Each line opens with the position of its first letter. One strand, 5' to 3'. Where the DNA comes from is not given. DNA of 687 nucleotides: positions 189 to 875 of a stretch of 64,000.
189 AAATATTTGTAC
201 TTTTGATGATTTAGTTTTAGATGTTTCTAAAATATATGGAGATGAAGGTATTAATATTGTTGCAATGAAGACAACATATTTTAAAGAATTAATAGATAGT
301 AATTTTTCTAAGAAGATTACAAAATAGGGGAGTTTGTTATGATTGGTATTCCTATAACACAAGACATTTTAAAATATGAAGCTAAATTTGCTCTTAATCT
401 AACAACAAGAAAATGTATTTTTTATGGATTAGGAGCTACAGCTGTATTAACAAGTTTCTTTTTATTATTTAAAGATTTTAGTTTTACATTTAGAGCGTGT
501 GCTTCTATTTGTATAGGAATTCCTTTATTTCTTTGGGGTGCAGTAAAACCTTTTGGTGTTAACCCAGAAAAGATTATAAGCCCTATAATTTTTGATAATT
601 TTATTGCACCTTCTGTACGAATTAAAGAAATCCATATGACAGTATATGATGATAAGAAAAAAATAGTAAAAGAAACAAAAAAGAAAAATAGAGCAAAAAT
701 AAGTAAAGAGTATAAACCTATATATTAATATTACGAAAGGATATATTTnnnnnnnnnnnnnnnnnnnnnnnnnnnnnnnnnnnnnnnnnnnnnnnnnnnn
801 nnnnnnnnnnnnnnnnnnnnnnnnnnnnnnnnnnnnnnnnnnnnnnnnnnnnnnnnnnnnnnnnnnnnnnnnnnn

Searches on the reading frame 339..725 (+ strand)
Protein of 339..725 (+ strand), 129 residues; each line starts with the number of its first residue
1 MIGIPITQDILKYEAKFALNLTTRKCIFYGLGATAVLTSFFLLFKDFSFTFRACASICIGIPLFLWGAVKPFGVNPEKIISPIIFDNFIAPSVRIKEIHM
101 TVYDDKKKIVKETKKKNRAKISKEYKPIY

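Call 33: search_protein_families(library=ncbifam, proteins=[window:339-725:+], max_evalue=0.01)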
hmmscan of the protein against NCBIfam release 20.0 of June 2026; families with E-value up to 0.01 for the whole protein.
window:339-725:+ (129 aa): 0 families

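Call 95: find_encoding_contigs(protein=window:339-725:+, flank=10000, max_places=2)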
Protein window:339-725:+ (129 aa): 24 contigs read that carry it; 2 places shown.
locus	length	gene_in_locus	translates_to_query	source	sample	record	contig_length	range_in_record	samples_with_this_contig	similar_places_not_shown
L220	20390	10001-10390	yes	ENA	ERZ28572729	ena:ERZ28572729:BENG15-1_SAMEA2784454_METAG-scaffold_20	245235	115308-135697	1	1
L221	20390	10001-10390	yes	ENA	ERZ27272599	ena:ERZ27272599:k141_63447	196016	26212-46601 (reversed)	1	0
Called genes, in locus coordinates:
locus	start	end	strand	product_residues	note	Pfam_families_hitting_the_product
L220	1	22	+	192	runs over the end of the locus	-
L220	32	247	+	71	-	-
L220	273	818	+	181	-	-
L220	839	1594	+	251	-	-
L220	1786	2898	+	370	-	PF22751:DUF488-N3a, PF06908:YpsA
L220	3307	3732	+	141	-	-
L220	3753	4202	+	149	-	-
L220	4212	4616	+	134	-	-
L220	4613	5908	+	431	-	-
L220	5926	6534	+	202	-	PF06114:Peptidase_M78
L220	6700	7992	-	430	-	PF00437:T2SSE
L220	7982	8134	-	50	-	-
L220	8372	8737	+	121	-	-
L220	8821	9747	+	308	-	-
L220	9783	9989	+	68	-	-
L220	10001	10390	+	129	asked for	PF12666:PrgI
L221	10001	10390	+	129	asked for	PF12666:PrgI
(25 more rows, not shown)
